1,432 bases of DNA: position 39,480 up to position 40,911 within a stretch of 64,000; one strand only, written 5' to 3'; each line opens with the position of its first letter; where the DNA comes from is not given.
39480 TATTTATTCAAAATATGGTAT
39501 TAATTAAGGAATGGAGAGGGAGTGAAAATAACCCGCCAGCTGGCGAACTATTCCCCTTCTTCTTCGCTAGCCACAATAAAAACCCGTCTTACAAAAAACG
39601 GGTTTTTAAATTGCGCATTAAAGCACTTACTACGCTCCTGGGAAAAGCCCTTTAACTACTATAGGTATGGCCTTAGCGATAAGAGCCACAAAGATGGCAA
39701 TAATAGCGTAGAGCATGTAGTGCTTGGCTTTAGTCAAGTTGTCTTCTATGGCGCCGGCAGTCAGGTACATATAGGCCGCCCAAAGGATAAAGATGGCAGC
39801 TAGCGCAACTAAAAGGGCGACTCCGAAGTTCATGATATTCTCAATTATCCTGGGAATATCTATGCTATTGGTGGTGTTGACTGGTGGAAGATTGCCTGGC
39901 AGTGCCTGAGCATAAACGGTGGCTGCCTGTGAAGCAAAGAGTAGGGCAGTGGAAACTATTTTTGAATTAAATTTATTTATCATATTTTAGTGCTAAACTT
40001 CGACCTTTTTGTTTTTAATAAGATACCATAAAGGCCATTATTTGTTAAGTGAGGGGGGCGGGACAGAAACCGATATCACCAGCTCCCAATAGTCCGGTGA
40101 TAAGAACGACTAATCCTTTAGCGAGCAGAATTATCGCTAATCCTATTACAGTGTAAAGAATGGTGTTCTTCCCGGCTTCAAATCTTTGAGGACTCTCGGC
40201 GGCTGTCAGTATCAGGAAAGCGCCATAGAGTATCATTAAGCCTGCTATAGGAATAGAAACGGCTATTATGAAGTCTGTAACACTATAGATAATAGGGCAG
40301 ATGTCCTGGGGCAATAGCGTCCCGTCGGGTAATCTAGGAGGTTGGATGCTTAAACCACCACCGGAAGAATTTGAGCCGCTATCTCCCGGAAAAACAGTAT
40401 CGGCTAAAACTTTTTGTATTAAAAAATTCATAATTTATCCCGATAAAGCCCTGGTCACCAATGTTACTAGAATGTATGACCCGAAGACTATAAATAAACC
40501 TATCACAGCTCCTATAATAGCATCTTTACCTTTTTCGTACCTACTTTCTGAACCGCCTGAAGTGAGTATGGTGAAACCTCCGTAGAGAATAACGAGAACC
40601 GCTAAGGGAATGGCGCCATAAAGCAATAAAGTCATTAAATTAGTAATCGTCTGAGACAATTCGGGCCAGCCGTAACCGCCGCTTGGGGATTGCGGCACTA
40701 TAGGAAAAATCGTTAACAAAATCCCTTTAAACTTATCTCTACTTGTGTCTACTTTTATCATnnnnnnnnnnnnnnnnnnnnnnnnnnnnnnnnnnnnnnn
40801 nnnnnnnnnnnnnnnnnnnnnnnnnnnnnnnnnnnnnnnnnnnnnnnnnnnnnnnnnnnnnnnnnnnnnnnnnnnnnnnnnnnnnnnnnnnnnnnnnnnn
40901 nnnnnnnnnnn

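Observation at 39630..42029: Three tandem paralogous VirB2/TrbC-like mini-pilins beside an orphan solute-binding protein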

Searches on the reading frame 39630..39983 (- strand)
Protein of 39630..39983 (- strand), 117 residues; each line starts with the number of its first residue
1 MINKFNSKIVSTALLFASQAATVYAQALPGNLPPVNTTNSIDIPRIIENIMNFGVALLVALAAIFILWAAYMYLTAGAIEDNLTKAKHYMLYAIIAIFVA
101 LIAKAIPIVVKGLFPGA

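Call 3: search_protein_families(library=pfam, proteins=[window:39630-39983:-], max_evalue=1)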
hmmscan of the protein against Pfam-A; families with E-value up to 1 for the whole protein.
window:39630-39983:- (117 aa): 6 families
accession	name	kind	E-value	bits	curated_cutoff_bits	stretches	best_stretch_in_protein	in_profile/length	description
PF18895.5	T4SS_pilin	-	2.4e-06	28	26.6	1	43-106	5-67/71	Type IV secretion system pilin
PF12698.13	ABC2_membrane_3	-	0.0092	15.6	31.6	1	5-115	105-221/347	ABC-2 family transporter protein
PF04290.18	DctQ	-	0.011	16.1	28.3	1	44-103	58-119/132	Tripartite ATP-independent periplasmic transporters, DctQ component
PF17500.7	CKI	-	0.12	13.4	27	1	45-109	17-84/96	Colicin-K immunity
PF10812.13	DUF2561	-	0.98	9.9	27.8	0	54-111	26-86/202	Protein of unknown function (DUF2561)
PF02656.20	DUF202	-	0.99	10.3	23.4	1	11-75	15-64/68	Domain of unknown function (DUF202)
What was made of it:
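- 39630..39983 (-): pilA (117 aa), a class A VirB2-like pilin with a classical Sec signal peptide (predicted cleavage VYA|QA). This is the class most often duplicated in relatives. PF18895 at 28.0 bits (cut-off 26.6) (call 3).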

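Call 4: search_protein_families(library=ncbifam, proteins=[window:39630-39983:-], max_evalue=1)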
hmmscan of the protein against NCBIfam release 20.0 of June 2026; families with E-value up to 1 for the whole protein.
window:39630-39983:- (117 aa): 1 family
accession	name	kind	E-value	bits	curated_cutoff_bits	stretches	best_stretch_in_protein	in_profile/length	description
NF045849.1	ICE_MMCAP2_0565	equivalog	0.3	10.8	40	1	46-112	12-78/80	Mbov_0395 family pilin-like conjugal transfer protein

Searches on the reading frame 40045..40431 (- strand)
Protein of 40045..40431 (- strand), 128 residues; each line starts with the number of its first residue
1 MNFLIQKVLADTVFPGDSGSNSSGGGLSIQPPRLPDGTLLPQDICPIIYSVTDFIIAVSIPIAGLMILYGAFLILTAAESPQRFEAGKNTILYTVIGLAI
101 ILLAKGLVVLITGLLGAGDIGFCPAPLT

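Call 3: search_protein_families(library=pfam, proteins=[window:40045-40431:-], max_evalue=1)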
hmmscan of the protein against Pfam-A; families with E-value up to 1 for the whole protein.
window:40045-40431:- (128 aa): 3 families
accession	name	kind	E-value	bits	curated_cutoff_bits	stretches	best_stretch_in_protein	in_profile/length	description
PF18895.5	T4SS_pilin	-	3.9e-10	40.1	26.6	1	47-111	8-71/71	Type IV secretion system pilin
PF04956.18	TrbC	-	0.0019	18.8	27.9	1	45-108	38-95/98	TrbC/VIRB2 pilin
PF18303.6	Saf_2TM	-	0.8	10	29.5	1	52-98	64-110/152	SAVED-fused 2TM effector domain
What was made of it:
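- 40045..40431 (-): pilB (128 aa), a class B VirB2-like pilin. It has a short leader (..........|DT), a Gly/Ser/Pro-rich exposed N-terminal segment and a 13-residue C-terminal tail. PF18895 at 40.1 bits (call 3).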

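Call 4: search_protein_families(library=ncbifam, proteins=[window:40045-40431:-], max_evalue=1)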
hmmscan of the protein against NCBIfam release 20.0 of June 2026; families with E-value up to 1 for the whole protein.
window:40045-40431:- (128 aa): 2 families
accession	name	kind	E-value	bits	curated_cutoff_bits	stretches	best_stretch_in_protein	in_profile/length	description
NF045849.1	ICE_MMCAP2_0565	equivalog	3.9e-05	23.2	40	1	47-113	12-78/80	Mbov_0395 family pilin-like conjugal transfer protein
NF047765.1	LIC_13387_fam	subfamily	0.07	12.8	33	1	50-103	52-105/131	LIC_13387 family protein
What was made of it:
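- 40045..40431 (-): NCBIfam Mbov_0395 pilin-like conjugal transfer protein gives a weak hit (E 4e-5; call 4).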

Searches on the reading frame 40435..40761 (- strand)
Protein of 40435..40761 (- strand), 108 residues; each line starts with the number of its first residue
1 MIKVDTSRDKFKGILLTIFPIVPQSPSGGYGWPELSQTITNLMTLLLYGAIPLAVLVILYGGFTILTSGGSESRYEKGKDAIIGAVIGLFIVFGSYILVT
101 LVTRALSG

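Call 3: search_protein_families(library=pfam, proteins=[window:40435-40761:-], max_evalue=1)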
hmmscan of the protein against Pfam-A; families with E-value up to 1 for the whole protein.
window:40435-40761:- (108 aa): 4 families
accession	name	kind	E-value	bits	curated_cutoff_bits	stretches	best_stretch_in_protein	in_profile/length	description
PF18895.5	T4SS_pilin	-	1.7e-10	41.3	26.6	1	35-101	8-70/71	Type IV secretion system pilin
PF04956.18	TrbC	-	5.1e-06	27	27.9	1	34-100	36-96/98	TrbC/VIRB2 pilin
PF04246.17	RseC_MucC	-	0.08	13.3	24.4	1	43-106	66-118/130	Positive regulator of sigma(E), RseC/MucC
PF07916.16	TraG_N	-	0.19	11.1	36.1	1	41-67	333-359/462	TraG-like protein, N-terminal region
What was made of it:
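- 40435..40761 (-): pilC (108 aa), a class C VirB2-like pilin and the first gene after the SBP. It lacks the Cys pair that class C orthologues carry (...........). PF18895 at 41.3 bits (cut-off 26.6) and PF04956 TrbC at 27.0 bits (cut-off 27.9) (call 3).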

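Call 4: search_protein_families(library=ncbifam, proteins=[window:40435-40761:-], max_evalue=1)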
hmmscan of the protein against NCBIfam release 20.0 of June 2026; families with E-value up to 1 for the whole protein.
window:40435-40761:- (108 aa): 1 family
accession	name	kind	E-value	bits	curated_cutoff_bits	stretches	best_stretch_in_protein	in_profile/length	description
NF045849.1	ICE_MMCAP2_0565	equivalog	0.0044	16.7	40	1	53-104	27-78/80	Mbov_0395 family pilin-like conjugal transfer protein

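Call 11: find_homologous_proteins(query=window:40435-40761:-)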
Query window:40435-40761:- (108 aa): 17 proteins with E <= 0.001 among 31 candidates.
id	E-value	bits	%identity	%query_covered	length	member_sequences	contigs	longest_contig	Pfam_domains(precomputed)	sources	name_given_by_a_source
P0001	5.5e-59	215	97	100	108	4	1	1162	PF18895.6,PF04956.19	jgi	jgi:hypothetical protein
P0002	3.8e-44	167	81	94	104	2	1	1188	PF18895.6,PF04956.19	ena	-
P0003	1.2e-35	140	68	100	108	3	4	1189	PF18895.6,PF04956.19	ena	-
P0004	2.0e-35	139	68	95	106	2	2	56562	PF18895.6,PF04956.19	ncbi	-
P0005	3.6e-35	138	78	79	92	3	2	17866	PF18895.6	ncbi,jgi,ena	-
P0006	2.4e-30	123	81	75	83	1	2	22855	PF18895.6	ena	-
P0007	2.5e-29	120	62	93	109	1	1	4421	-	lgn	-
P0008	6.2e-28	115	72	77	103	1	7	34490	PF18895.6,PF04956.19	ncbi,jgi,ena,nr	ncbi:MAG TPA: pilin [Candidatus Paceibacterota bacterium]|nr:pilin [Candidatus Paceibacterota bacter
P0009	2.4e-26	110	57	93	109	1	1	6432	-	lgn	-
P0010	1.5e-25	107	66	77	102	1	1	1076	PF18895.6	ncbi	-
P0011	1.9e-24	104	60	81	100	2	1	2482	PF18895.6,PF04956.19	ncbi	-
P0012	2.7e-24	103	52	100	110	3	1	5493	PF18895.6,PF04956.19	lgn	-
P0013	7.6e-24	102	59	94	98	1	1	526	PF18895.6,PF04956.19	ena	-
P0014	9.7e-19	85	53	75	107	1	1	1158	PF18895.6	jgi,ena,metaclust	metaclust:\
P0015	1.0e-18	85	57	80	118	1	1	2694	PF18895.6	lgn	-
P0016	1.3e-13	69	43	81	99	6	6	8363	PF18895.6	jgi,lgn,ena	jgi:hypothetical protein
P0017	3.6e-5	42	39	52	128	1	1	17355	PF18895.6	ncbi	ncbi:pilin [Patescibacteria group bacterium]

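Call 14: find_encoding_contigs(protein=P0004, flank=10000, max_places=3)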
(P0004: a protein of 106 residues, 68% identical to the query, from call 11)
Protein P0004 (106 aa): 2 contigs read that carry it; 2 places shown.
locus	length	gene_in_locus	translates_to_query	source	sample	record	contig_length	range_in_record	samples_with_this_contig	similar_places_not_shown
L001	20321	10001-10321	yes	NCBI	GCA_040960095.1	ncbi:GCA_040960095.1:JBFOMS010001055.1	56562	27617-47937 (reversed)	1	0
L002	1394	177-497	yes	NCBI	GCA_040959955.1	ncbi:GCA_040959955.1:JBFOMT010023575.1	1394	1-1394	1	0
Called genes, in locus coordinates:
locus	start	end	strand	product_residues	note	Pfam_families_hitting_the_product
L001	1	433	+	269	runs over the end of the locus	PF01297:ZnuA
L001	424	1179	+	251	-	PF02463:SMC_N (weak), PF00005:ABC_tran, PF00004:AAA (faint), PF13304:AAA_21 (faint)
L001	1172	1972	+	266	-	PF00950:ABC-3, PF01032:FecCD (weak)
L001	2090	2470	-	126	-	-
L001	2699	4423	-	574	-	PF00004:AAA, PF23902:AAA_lid_PRS2_C (weak), PF17862:AAA_lid_3, PF01434:Peptidase_M41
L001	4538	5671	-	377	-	PF23459:S1_RRP5 (faint), PF00575:S1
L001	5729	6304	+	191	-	PF13483:Lactamase_B_3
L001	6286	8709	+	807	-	PF00521:DNA_topoisoIV, PF03989:DNA_gyraseA_C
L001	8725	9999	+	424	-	PF01547:SBP_bac_1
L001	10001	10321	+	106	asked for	PF04956:TrbC (weak), PF18895:T4SS_pilin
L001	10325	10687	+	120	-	PF18895:T4SS_pilin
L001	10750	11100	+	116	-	PF18895:T4SS_pilin (weak)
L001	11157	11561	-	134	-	-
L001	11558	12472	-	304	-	PF01145:Band_7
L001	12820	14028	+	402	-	PF00437:T2SSE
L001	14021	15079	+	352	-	PF00482:T2SSF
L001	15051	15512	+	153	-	PF07963:N_methyl (weak)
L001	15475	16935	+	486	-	PF08309:LVIVD (faint)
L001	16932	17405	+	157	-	-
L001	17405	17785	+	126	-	-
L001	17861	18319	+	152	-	PF07963:N_methyl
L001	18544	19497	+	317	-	-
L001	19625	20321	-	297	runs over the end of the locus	PF02899:Phage_int_SAM_1, PF13495:Phage_int_SAM_4 (faint), PF00589:Phage_integrase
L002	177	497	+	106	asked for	PF04956:TrbC (weak), PF18895:T4SS_pilin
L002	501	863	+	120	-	PF18895:T4SS_pilin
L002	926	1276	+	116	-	PF18895:T4SS_pilin (weak)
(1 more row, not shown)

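Call 15: find_encoding_contigs(protein=P0008, flank=10000, max_places=4)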
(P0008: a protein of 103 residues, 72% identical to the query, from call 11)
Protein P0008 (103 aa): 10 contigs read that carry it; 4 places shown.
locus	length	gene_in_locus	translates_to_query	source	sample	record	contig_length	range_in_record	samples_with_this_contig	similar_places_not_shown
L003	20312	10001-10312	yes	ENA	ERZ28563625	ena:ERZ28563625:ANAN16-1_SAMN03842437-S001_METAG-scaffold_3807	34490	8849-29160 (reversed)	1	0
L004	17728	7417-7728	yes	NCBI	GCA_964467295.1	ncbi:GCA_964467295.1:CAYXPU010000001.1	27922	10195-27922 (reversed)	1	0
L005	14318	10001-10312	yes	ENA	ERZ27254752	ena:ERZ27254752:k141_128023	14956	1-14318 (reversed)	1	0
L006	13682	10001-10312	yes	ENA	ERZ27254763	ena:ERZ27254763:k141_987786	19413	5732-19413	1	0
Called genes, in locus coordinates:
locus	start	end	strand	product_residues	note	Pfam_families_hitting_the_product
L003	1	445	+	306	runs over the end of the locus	PF01297:ZnuA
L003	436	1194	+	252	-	PF02463:SMC_N (weak), PF00005:ABC_tran, PF00004:AAA (faint), PF13304:AAA_21 (weak)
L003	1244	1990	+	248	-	PF00950:ABC-3, PF01032:FecCD (weak)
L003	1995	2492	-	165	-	-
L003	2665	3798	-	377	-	PF00004:AAA, PF17862:AAA_lid_3, PF01434:Peptidase_M41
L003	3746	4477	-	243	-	-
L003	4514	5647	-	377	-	PF23459:S1_RRP5 (faint), PF00575:S1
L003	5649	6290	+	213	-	PF13483:Lactamase_B_3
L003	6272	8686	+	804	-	PF00521:DNA_topoisoIV, PF03989:DNA_gyraseA_C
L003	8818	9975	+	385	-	PF01547:SBP_bac_1, PF13416:SBP_bac_8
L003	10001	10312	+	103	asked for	PF04956:TrbC (weak), PF18895:T4SS_pilin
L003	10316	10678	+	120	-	PF18895:T4SS_pilin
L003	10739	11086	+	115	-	PF18895:T4SS_pilin (weak)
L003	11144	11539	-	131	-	-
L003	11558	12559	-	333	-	PF01145:Band_7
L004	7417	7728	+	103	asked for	PF04956:TrbC (weak), PF18895:T4SS_pilin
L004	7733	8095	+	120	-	PF18895:T4SS_pilin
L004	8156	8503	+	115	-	PF18895:T4SS_pilin (weak)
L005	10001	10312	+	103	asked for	PF04956:TrbC (weak), PF18895:T4SS_pilin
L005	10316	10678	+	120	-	PF18895:T4SS_pilin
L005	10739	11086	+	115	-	PF18895:T4SS_pilin (weak)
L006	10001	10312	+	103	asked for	PF04956:TrbC (weak), PF18895:T4SS_pilin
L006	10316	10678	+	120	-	PF18895:T4SS_pilin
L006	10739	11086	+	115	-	PF18895:T4SS_pilin (weak)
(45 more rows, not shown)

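Call 38: search_solved_structures(query=window:40435-40758:-, max_evalue=10)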
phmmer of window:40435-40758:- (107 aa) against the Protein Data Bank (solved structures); distinct sequences matched with E-value up to 10: 0.
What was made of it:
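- Closest known: CedA1 pilin of the crenarchaeal Ced DNA-import system. Different: No sequence-level match was found (call 38).
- Tried and rejected: Sequence search of pilC against PDB chains found nothing, even at E 10 (call 38).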

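Call 50: predict_structure(alignment_id=A2)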
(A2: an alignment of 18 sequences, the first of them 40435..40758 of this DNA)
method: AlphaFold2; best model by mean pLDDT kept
length: 107 residues; sequences in the alignment: 18
mean_pLDDT: 75.5   pTM: 0.54
mean pLDDT of the five models: 75.5, 74.0, 73.1, 72.2, 71.2
residues with pLDDT >= 90: 37; 70-90: 36; 50-70: 11; < 50: 23
segments of 3 or more residues with pLDDT < 50: 1-16
pLDDT, mean of each block of 10 residues (from residue 1): 44 47 50 72 84 94 92 93 93 85 75
secondary structure, 60 per line:
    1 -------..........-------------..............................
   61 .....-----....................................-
elements in order: H8-17 H31-65 H71-106
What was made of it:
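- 40435..40761 (-): The AF2 model shows a helical hairpin, H31-65 and H71-106 (call 50).
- On T4SS_pilin (Pfam PF18895) / VirB2-TrbC pilin superfamily: The AF2 model shows a hairpin, H31-65 and H71-106 (call 50).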

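Call 53: fold_search(model_id=the predicted structure, library=pdb)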
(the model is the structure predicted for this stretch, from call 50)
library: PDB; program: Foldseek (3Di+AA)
matches with E <= 10: 154; with E <= 0.001: 0
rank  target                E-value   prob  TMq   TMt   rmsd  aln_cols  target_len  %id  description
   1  6h2f_A                6.3e-01  0.41  0.40  0.18  14.5       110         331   15  Structure of the pre-pore AhlB of the tripartite alpha-pore forming toxin, AHL, from Aeromonas hydrophila. (released 2019-07-10)
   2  8dfu_0                6.7e-01  0.91  0.52  0.64   3.8        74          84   19  Cryo-EM structure of conjugation pili from Aeropyrum pernix (released 2023-03-22)
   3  6cnn_A                6.7e-01  0.84  0.57  0.19  12.7        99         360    5  Cryo-EM structure of the human SK4/calmodulin channel complex in the Ca2+ bound state I (released 2018-05-02)
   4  7bgn_C                8.7e-01  0.35  0.35  0.20  11.4        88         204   10  Crystal structure of MtHISN2-AMP complex, a bifunctional enzyme from the histidine biosynthetic pathway (released 2021-05-19)
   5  7c7e                  1.9e+00  0.30  0.35  0.27  13.6        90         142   11  Crystal structure of C terminal domain of Escherichia coli DgoR (released 2021-01-20)
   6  6grj_I                2.0e+00  0.14  0.36  0.15  16.6       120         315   14  Structure of the AhlB pore of the tripartite alpha-pore forming toxin, AHL, from Aeromonas hydrophila. (released 2019-07-03)
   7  5n9j_Z                2.1e+00  0.25  0.39  0.35   4.9        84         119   21  Core Mediator of transcriptional regulation (released 2017-05-17)
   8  4yuu_Z2               2.1e+00  0.23  0.35  0.54   3.9        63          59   21  Crystal structure of oxygen-evolving photosystem II from a red alga (released 2016-01-20)
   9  6h2f_D                2.4e+00  0.25  0.41  0.16   4.4        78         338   15  Structure of the pre-pore AhlB of the tripartite alpha-pore forming toxin, AHL, from Aeromonas hydrophila. (released 2019-07-10)
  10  6rh7_B                2.6e+00  0.57  0.52  0.26   2.8        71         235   14  Revisiting pH-gated conformational switch. Complex HK853 mutant H260A -RR468 mutant D53A pH 7.5 (released 2020-02-19)
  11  6rgz_A                2.6e+00  0.47  0.51  0.25   3.7        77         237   14  Revisiting pH-gated conformational switch. Complex HK853-RR468 pH 6.5 (released 2020-02-19)
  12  4yuu_z2               2.6e+00  0.25  0.38  0.59   3.5        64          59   22  Crystal structure of oxygen-evolving photosystem II from a red alga (released 2016-01-20)
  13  8exh_A                2.6e+00  0.25  0.42  0.58   4.6        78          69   26  Agrobacterium tumefaciens Tpilus (released 2023-03-22)
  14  6rh7_A                2.8e+00  0.51  0.52  0.26   3.0        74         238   14  Revisiting pH-gated conformational switch. Complex HK853 mutant H260A -RR468 mutant D53A pH 7.5 (released 2020-02-19)
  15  6csv_B                2.9e+00  0.28  0.42  0.49   4.3        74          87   15  The structure of the Cep63-Cep152 heterotetrameric complex (released 2019-03-27)
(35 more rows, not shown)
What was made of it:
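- On T4SS_pilin (Pfam PF18895) / VirB2-TrbC pilin superfamily: All E-values are above 0.1, because a helical hairpin is too simple a fold (call 53).
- Closest known: VirB2 / TrbC / TraA conjugative pilins of diderm T4SSs. Same: The predicted hairpin superposes on 8exh with TM about 0.58 (normalised to the target) and 26% identity (call 53).
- Closest known: CedA1 pilin of the crenarchaeal Ced DNA-import system. Same: It is the highest-probability structural match to the pilC model (prob 0.91, TM 0.64 normalised to the target; call 53).
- The highest-probability fold match is a solved conjugative pilin (8dfu, prob 0.91), and the T-pilus VirB2 (8exh) is also listed (call 53).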

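Call 64: search_protein_representatives(alignment_id=A2)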
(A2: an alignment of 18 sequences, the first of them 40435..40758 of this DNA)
Query: 18 sequences, 102 profile positions. Proteins with E-value up to 0.001 (for the whole library): 80732; up to 1e-10: 15912; up to 1e-30: 71. The best 150 are listed.
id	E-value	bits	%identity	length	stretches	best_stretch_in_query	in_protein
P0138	1.4e-94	326.9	-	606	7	25-97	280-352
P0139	6.5e-80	279.8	-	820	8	15-100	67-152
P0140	1.2e-74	262.9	-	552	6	15-95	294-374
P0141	1.1e-58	211.7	-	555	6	19-98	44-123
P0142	5.1e-56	203.1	-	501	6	22-98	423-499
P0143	5.8e-52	190.1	-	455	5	14-95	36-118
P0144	4.3e-51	187.3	-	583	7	27-96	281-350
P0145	5.9e-50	183.6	-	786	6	27-99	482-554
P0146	4.5e-48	177.6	-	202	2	26-101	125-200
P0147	1.4e-47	176.0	-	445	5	29-98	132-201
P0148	5.2e-47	174.2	-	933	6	19-101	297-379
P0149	5.3e-45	167.7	-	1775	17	28-98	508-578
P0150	6.6e-45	167.4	-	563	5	25-98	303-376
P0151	5.9e-43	161.2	-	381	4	15-95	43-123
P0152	3.5e-42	158.7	-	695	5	27-98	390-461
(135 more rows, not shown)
